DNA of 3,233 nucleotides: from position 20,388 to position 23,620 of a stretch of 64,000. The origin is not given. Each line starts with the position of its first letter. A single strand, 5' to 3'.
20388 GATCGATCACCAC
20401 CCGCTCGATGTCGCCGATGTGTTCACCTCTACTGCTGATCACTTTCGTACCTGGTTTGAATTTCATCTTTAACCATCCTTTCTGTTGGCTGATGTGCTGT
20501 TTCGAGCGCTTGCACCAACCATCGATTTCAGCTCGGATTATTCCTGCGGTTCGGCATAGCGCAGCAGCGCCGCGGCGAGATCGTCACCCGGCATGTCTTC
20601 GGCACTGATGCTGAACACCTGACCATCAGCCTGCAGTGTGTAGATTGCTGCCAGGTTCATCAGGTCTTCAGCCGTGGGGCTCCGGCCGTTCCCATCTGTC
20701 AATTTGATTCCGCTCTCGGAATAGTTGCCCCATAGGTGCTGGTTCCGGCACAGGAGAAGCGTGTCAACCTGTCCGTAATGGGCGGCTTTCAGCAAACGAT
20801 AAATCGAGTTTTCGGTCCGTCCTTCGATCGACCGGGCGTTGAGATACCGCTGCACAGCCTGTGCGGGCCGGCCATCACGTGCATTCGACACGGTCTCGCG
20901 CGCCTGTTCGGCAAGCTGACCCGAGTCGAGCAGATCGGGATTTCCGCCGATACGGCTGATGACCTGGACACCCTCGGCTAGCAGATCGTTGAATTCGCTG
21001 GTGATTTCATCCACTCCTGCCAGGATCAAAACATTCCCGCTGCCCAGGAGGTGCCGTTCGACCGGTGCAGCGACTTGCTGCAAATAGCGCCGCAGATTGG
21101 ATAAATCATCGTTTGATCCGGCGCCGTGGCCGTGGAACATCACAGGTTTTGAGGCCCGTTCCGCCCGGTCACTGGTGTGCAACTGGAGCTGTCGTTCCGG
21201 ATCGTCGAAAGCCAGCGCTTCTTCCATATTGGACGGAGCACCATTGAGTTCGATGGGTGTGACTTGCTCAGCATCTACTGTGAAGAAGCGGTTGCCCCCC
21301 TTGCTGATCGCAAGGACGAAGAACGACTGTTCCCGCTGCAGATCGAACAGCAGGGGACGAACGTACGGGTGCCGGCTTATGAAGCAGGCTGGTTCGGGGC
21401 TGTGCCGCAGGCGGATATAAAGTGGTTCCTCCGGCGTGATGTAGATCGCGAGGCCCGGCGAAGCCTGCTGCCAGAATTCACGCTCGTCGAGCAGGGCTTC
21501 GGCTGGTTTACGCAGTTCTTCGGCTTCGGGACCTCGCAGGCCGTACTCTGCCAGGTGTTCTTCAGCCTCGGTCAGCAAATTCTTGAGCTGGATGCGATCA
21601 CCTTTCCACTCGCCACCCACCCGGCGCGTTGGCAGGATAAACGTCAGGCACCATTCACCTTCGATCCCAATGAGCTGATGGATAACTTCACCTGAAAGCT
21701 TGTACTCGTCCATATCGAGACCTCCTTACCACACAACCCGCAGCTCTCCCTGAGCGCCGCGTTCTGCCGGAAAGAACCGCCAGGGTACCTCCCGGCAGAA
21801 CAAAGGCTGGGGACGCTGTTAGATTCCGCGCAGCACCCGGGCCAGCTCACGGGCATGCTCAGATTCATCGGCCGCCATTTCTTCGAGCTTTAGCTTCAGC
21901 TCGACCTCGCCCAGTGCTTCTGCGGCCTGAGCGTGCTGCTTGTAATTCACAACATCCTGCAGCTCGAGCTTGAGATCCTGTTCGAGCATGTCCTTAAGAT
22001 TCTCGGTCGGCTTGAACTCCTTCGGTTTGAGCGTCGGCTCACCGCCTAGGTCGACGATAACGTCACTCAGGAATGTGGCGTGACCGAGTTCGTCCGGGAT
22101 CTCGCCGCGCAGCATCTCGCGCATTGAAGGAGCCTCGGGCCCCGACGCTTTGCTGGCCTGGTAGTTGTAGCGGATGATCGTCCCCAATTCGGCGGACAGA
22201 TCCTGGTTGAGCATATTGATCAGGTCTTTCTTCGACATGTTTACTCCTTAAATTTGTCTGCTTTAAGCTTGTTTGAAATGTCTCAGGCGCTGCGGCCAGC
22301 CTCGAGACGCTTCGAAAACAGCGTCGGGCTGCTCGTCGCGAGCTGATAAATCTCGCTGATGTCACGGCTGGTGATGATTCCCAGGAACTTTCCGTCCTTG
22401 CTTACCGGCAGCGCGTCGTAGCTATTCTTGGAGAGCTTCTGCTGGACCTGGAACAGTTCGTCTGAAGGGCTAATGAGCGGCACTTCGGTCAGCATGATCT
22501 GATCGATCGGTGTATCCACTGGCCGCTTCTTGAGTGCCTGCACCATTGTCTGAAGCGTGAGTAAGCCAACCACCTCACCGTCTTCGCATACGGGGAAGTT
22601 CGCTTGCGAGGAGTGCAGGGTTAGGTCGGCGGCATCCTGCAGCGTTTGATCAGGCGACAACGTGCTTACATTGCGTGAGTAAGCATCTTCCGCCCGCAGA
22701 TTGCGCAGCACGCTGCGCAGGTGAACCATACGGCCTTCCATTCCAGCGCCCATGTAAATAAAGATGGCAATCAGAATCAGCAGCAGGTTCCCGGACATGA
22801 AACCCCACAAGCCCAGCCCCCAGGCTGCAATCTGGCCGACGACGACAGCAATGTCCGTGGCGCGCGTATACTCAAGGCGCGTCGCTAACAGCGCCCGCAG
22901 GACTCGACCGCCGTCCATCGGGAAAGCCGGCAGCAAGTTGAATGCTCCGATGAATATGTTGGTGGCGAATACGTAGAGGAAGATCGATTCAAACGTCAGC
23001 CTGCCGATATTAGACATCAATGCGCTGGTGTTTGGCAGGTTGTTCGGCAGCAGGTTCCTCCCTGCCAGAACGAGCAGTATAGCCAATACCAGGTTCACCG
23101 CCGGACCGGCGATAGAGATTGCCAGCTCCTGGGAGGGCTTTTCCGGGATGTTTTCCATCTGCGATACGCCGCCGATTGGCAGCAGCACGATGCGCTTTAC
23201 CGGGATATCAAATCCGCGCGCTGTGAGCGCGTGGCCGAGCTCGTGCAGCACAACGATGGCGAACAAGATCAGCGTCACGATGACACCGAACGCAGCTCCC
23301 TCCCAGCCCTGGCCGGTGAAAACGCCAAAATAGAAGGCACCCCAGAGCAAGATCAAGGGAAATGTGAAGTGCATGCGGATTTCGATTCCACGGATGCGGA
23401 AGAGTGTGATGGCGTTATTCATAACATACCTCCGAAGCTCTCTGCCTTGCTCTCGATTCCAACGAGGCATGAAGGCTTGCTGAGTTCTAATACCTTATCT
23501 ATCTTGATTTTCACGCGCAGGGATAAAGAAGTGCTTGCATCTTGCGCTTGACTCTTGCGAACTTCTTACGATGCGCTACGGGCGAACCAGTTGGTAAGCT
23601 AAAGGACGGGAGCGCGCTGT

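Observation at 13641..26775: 13-kb concentration of anhydrobiosis/dormancy-type functions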

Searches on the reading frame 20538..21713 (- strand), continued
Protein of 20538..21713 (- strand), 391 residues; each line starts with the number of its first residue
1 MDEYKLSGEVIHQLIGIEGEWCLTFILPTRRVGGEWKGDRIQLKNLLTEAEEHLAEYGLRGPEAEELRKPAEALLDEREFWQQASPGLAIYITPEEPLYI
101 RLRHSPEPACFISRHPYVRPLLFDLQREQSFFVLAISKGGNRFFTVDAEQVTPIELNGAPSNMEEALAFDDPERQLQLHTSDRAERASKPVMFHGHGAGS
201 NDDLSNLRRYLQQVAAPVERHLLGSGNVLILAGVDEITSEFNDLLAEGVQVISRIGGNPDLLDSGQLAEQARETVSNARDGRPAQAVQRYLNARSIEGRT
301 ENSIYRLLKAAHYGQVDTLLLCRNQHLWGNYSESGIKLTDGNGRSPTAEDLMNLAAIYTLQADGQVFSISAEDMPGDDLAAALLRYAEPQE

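Call 35: search_protein_families(library=pfam, proteins=[L034:313-1050:+, L046:17206-18552:-, L013:4941-5717:-, L021:11281-12033:+, L046:14846-16102:-, L007:11409-12809:+, L042:13520-14566:+, L055:5879-6394:+, L006:14266-15009:+, L022:16516-17037:+])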
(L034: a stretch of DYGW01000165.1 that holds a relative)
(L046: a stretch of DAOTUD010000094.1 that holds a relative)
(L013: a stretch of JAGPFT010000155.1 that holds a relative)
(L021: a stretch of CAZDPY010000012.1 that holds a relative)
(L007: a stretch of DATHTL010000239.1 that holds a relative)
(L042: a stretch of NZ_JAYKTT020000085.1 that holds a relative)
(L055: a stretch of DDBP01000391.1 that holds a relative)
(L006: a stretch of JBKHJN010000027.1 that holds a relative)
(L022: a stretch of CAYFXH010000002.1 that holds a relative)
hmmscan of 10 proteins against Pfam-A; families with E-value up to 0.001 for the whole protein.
L034:313-1050:+ (245 aa): 1 family
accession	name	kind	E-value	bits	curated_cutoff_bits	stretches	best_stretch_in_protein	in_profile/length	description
PF01925.25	TauE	-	2.7e-38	132.4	32.6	1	9-239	2-236/237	Sulfite exporter TauE/SafE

L046:17206-18552:- (448 aa): 2 families
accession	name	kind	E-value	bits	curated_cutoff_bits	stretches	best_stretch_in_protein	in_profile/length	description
PF01458.23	SUFBD_core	-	6.3e-79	265.1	27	1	193-419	9-232/232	SUF system FeS cluster assembly, SufBD core domain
PF19295.5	SufBD_N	-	7.9e-15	55.4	23.5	1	102-181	91-169/172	SufBD protein N-terminal region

L013:4941-5717:- (258 aa): 1 family
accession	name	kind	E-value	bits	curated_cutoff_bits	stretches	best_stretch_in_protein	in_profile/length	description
PF03483.22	B3_4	-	1.7e-25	90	29.3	1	83-215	1-129/174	B3/4 domain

L021:11281-12033:+ (250 aa): 4 families
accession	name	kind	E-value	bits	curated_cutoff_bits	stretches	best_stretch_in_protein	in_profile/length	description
PF00005.33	ABC_tran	-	1.2e-25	91.1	25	1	23-167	1-136/137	ABC transporter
PF13304.12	AAA_21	-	1e-12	49.2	27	1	141-203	239-304/304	AAA domain, putative AbiEii toxin, Type IV TA system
PF02463.25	SMC_N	-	7.9e-11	42.2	40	1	30-209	21-209/220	RecF/RecN/SMC N terminal domain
PF13476.12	AAA_23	-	0.00072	20.7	27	0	23-50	10-36/201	AAA domain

L046:14846-16102:- (418 aa): 1 family
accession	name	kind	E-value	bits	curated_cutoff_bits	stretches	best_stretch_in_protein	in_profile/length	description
PF00266.25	Aminotran_5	-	9.6e-151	502.4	21.5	1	32-403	1-371/371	Aminotransferase class-V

L007:11409-12809:+ (466 aa): 5 families
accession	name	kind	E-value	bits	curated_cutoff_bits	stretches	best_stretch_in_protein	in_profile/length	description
PF17389.8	Bac_rhamnosid6H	-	7.9e-15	55.4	24.5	1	148-328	67-245/339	Bacterial alpha-L-rhamnosidase 6 hairpin glycosidase domain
PF22422.2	MGH1-like_GH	-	1.8e-09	38.1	27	1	248-417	175-342/356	Mannosylglycerate hydrolase MGH1-like glycoside hydrolase domain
PF06202.20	GDE_C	-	1.4e-08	34.6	21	0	185-402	88-322/367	Amylo-alpha-1,6-glucosidase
PF00723.27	Glyco_hydro_15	-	7.4e-07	28.9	22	1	59-313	21-248/427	Glycosyl hydrolases family 15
PF12899.13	Glyco_hydro_100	-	4.9e-05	22.7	23.6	0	275-408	255-396/435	Alkaline and neutral invertase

L042:13520-14566:+ (348 aa): 1 family
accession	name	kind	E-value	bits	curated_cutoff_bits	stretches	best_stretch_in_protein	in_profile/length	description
PF01594.21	AI-2E_transport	-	1.9e-60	205.2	34.3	1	23-340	3-324/327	AI-2E family transporter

L055:5879-6394:+ (171 aa): 0 families

L006:14266-15009:+ (247 aa): 1 family
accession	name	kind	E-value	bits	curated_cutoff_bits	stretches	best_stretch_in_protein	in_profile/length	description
PF01904.24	DUF72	-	2e-72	244.2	25.3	1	26-243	1-217/217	Protein of unknown function DUF72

L022:16516-17037:+ (173 aa): 1 family
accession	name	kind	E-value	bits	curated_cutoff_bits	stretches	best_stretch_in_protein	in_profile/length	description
PF00582.32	Usp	-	9.2e-32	111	24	1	21-160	2-138/141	Universal stress protein family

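Call 44: search_protein_families(library=ncbifam, proteins=[window:20538-21713:-], max_evalue=0.01)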
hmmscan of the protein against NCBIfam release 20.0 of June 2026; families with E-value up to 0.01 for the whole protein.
window:20538-21713:- (391 aa): 2 families
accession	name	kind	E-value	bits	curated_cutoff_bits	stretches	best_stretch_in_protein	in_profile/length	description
NF052287.1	AOC03_06830_fam_RHF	equivalog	2.2e-28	99.7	330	1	12-386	2-361/361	AOC03_06830 family ribosome hibernation factor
NF052289.1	Rv2629_fam_RHF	equivalog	0.00093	18.5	320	0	205-321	165-286/357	Rv2629 family ribosome hibernation factor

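Call 45: predict_structure(alignment_id=A2)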
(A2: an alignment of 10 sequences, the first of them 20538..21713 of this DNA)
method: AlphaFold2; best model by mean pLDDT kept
length: 391 residues; sequences in the alignment: 10
mean_pLDDT: 79.8   pTM: 0.66
mean pLDDT of the five models: 79.8, 79.1, 76.8, 76.3, 48.7
residues with pLDDT >= 90: 82; 70-90: 238; 50-70: 41; < 50: 30
segments of 3 or more residues with pLDDT < 50: 174-176, 178-201, 389-391
pLDDT, mean of each block of 10 residues (from residue 1): 69 86 89 67 92 87 89 87 84 87 87 89 77 88 82 85 76 49 39 36 77 88 77 87 81 85 86 71 82 84 89 92 88 74 70 93 90 87 74 36
secondary structure, 60 per line:
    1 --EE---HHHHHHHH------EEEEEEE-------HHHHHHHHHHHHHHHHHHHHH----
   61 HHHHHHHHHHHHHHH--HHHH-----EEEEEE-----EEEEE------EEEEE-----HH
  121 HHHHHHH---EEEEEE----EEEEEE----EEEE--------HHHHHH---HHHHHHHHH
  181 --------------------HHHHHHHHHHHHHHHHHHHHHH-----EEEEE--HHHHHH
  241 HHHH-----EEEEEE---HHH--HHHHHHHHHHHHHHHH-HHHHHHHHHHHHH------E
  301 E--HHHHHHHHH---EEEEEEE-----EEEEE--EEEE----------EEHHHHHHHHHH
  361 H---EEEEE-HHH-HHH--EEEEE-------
elements in order: H8-15 E22-28 H36-56 H61-75 H78-81 E87-92 E98-102 E109-113 H119-127 E131-136 E141-146 E151-154 H163-168 H172-180 H201-222 E228-232 H235-244 E250-255 H264-279 H281-293 H304-312 E316-322 E328-332 E335-338 H351-361 E365-369 E380-384

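Call 48: fold_search(model_id=the predicted structure, library=pdb)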
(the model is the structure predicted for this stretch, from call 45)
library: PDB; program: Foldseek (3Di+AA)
matches with E <= 10: 906; with E <= 0.001: 43
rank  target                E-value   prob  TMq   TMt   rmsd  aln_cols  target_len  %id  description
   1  8rdv_B                3.5e-22  1.00  0.71  0.76   7.0       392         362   16  Cryo-EM structure of P. urativorans 70S ribosome in complex with hibernation factor Balon, mRNA and P-site tRNA (struc (released 2024-02-21)
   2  8rd8_B                3.7e-22  1.00  0.71  0.76   7.1       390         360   16  Cryo-EM structure of P. urativorans 70S ribosome in complex with hibernation factors Balon and RaiA (structure 1). (released 2024-02-21)
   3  8rdw_B                4.2e-22  1.00  0.71  0.75   7.2       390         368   17  Cryo-EM structure of P. urativorans 70S ribosome in complex with hibernation factor Balon and EF-Tu(GDP) (structure 3) (released 2024-02-21)
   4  8v9j_z                1.8e-19  1.00  0.68  0.73   6.0       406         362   14  Cryo-EM structure of the Mycobacterium smegmatis 70S ribosome in complex with hibernation factor Msmeg1130 (Balon) (St (released 2024-02-07)
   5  8v9l_z                1.2e-18  1.00  0.71  0.73   5.5       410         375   15  Cryo-EM structure of the Mycobacterium smegmatis 70S ribosome in complex with hibernation factor Msmeg1130 (Balon) and (released 2024-02-07)
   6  8v9k_z                1.9e-15  1.00  0.65  0.69   5.7       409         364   15  Cryo-EM structure of the Mycobacterium smegmatis 70S ribosome in complex with hibernation factor Rv2629 (Balon) (Struc (released 2024-02-07)
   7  4af1                  3.1e-15  1.00  0.43  0.42  12.7       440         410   13  Archeal Release Factor aRF1 (released 2013-03-20)
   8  9i2d_CR               4.9e-14  1.00  0.44  0.42  12.5       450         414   15  NMT1-NAC bound human RNC with 10 amino acid ARF1-linker (released 2026-02-04)
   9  5lzv_ii               1.2e-13  1.00  0.49  0.46  11.8       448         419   13  Structure of the mammalian ribosomal termination complex with accommodated eRF1(AAQ) and ABCE1. (released 2016-11-30)
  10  3jag_ii               2.0e-13  1.00  0.46  0.43  12.0       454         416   13  Structure of a mammalian ribosomal termination complex with ABCE1, eRF1(AAQ), and the UAA stop codon (released 2015-08-12)
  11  5lzu_ii               2.1e-13  1.00  0.47  0.44  12.4       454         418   14  Structure of the mammalian ribosomal termination complex with accommodated eRF1 (released 2016-11-30)
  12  6zme_CH               2.3e-13  1.00  0.42  0.40  16.3       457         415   15  SARS-CoV-2 Nsp1 bound to the human CCDC124-80S-eERF1 ribosome complex (released 2020-08-12)
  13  6p5n_Aq               7.8e-13  1.00  0.42  0.40  13.5       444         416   15  Structure of a mammalian 80S ribosome in complex with a single translocated Israeli Acute Paralysis Virus IRES and eR (released 2019-09-25)
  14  4d5n_A                2.4e-12  1.00  0.44  0.40  12.2       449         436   12  Cryo-EM structures of ribosomal 80S complexes with termination factors and cricket paralysis virus IRES reveal the IRE (released 2015-02-04)
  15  5lzt_ii               2.5e-12  1.00  0.26  0.24  16.9       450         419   14  Structure of the mammalian ribosomal termination complex with eRF1 and eRF3. (released 2016-11-30)
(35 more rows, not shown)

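Call 92: search_protein_families(library=padloc, proteins=[window:20538-21713:-], max_evalue=0.001)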
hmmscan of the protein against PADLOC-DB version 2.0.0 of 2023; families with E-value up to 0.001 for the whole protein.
window:20538-21713:- (391 aa): 0 families

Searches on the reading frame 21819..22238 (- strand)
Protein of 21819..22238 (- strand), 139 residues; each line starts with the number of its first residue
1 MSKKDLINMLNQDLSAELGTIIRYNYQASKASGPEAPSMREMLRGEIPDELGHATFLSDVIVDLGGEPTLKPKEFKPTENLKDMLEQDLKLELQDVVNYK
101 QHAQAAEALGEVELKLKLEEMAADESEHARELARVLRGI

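Call 4: search_protein_families(library=pfam, proteins=[window:21819-22238:-])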
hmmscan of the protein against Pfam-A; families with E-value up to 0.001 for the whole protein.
window:21819-22238:- (139 aa): 2 families
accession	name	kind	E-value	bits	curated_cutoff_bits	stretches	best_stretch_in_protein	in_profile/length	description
PF00210.30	Ferritin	-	3.2e-18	66.5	24.5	1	7-137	1-137/142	Ferritin-like domain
PF02915.23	Rubrerythrin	-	4.5e-11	43.7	22.8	1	83-137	1-54/137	Rubrerythrin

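Call 44: search_protein_families(library=ncbifam, proteins=[window:21819-22238:-], max_evalue=0.01)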
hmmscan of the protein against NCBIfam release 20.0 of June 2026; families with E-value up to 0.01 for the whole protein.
window:21819-22238:- (139 aa): 5 families
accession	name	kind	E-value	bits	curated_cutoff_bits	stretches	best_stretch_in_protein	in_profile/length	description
NF058679.1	EncB_fam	subfamily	3e-10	40.1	90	2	78-137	18-74/117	encapsulin nanocompartment ferritin-likeEncB family encapsulin nanocompartment ferritin-like cargo protein cargo protein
TIGR04535.1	ferrit_encaps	subfamily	4.7e-08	33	125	1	78-137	12-67/114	encapsulin-associated ferritin-like protein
TIGR00754.1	bfr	equivalog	3.4e-06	27.1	125.55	1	4-129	5-131/157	bacterioferritin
NF058678.1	EncB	exception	0.0022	18.2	210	0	89-137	19-64/160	encapsulin nanocompartment ferritin-like cargo protein EncB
NF041388.1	DNAstvprot_Halo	equivalog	0.0072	16.3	170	0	4-136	22-164/171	DNA starvation/stationary phase protection protein DpsA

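Call 92: search_protein_families(library=padloc, proteins=[window:21819-22238:-], max_evalue=0.001)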
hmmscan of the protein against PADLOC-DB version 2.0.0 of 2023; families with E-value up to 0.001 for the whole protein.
window:21819-22238:- (139 aa): 0 families

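Call 98: search_solved_structures(query=window:21819-22238:-, max_evalue=0.01)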
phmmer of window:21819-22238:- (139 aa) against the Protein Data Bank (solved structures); distinct sequences matched with E-value up to 0.01: 38.
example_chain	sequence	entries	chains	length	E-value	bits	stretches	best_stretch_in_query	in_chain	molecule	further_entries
2qqy_A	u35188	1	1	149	2.3e-24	89.3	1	4-137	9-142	Sigma B operon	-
9qq4_A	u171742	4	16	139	1.8e-17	67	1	5-131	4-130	Bacterioferritin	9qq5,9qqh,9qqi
9gzu_A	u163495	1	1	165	5.1e-09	39.7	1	5-130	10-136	Bacterioferritin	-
8sqo_A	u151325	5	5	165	5.3e-09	39.6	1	5-130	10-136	Bacterioferritin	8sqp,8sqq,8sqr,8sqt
3fvb_A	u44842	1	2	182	6.9e-09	39.2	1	5-130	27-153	Bacterioferritin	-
9viw_A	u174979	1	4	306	1.7e-08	38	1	2-134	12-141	Bacterioferritin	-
8w1d_A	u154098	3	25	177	1.8e-07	34.7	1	4-136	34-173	DPS-LIKE PROTEIN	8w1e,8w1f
5xx9_A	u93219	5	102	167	3e-06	30.7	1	5-132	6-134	Bacterioferritin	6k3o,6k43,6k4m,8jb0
8jax_A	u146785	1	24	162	3.1e-06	30.7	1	5-132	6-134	Bacterioferritin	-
7y6f_A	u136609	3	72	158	3.6e-06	30.5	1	5-131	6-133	Bacterioferritin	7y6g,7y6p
4am2_A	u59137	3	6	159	4.8e-06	30.1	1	5-130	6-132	BACTERIOFERRITIN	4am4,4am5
2vzb_A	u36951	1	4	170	5.5e-06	29.9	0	3-75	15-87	PUTATIVE BACTERIOFERRITIN-RELATED PROTEIN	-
26rv_A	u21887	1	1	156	1e-05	29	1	6-130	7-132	Bacterioferritin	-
3uof_A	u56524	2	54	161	1.1e-05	28.9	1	4-132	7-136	Bacterioferritin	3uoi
3qb9_A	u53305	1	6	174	1.4e-05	28.6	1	4-132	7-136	Bacterioferritin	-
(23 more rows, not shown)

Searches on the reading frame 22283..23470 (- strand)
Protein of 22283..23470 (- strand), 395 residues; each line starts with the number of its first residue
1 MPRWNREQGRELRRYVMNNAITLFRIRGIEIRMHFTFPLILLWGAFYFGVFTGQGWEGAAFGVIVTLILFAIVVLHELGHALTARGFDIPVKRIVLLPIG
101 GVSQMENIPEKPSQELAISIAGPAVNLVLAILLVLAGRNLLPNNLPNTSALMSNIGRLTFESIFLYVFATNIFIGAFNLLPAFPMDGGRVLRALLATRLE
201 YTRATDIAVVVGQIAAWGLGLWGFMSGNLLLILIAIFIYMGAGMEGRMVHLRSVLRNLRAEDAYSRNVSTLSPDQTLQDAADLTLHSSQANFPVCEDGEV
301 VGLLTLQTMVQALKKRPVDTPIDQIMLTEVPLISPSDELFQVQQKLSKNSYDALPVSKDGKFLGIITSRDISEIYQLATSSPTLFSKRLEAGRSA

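Call 4: search_protein_families(library=pfam, proteins=[window:22283-23470:-])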
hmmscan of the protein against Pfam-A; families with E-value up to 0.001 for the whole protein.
window:22283-23470:- (395 aa): 2 families
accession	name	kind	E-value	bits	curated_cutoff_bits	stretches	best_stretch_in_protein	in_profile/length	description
PF02163.28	Peptidase_M50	-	3.9e-26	92.2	27.2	1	66-215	3-217/221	Peptidase family M50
PF00571.33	CBS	-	4.3e-19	69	24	2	323-373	2-53/57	CBS domain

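Call 44: search_protein_families(library=ncbifam, proteins=[window:22283-23470:-], max_evalue=0.01)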
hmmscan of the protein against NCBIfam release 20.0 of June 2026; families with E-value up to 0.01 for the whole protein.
window:22283-23470:- (395 aa): 13 families
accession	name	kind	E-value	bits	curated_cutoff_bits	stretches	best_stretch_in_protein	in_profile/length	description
NF038279.1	TF_CBS_SpxR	exception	8.4e-10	37.9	600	1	267-377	199-307/427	CBS-HotDog domain-containing transcription factor SpxR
NF041552.1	TF_PrdR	equivalog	9.8e-10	37.4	795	1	258-376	6-126/577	sigma-54 dependent transcriptional regulator PrdR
NF053863.1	DS11_antiphage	equivalog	1.7e-09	37.2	260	1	263-379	80-196/305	CBS domain-containing anti-phage protein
TIGR01302.1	IMP_dehydrog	equivalog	5.1e-08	32.2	481.5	1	255-389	77-213/450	IMP dehydrogenase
NF011447.0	PRK14869.2-3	equivalog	2.8e-06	26.2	522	1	334-385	82-134/540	putative manganese-dependent inorganic diphosphatase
NF053603.1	HhpR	exception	5.7e-06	25.7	520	1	319-371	221-274/282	CBS domain-containing high hydrostatic pressure regulator HhpR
NF011443.0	PRK14869.1-5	equivalog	1.9e-05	23.3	335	0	318-376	67-126/546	putative manganese-dependent inorganic diphosphatase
NF041569.1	A-tRNAntase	equivalog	3.3e-05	22.3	1440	1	259-371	310-422/880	A-adding tRNA nucleotidyltransferase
NF011442.0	PRK14869.1-4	equivalog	4.5e-05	22.1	400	0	320-371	247-299/543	putative manganese-dependent inorganic diphosphatase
NF041630.1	CBS_CbpB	equivalog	0.00013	21.8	125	1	268-371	21-131/143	cyclic-di-AMP-binding protein CbpB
NF005493.0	PRK07107.1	equivalog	0.00085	18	585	1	237-363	79-206/502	IMP dehydrogenase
NF011440.0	PRK14869.1-2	equivalog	0.00094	17.9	746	0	319-375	66-123/541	putative manganese-dependent inorganic diphosphatase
NF011449.0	PRK14869.2-5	equivalog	0.0055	15.8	411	0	318-375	65-124/451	putative manganese-dependent inorganic diphosphatase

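Call 92: search_protein_families(library=padloc, proteins=[window:22283-23470:-], max_evalue=0.001)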
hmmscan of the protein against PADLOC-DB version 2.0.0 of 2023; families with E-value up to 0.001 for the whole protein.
window:22283-23470:- (395 aa): 0 families
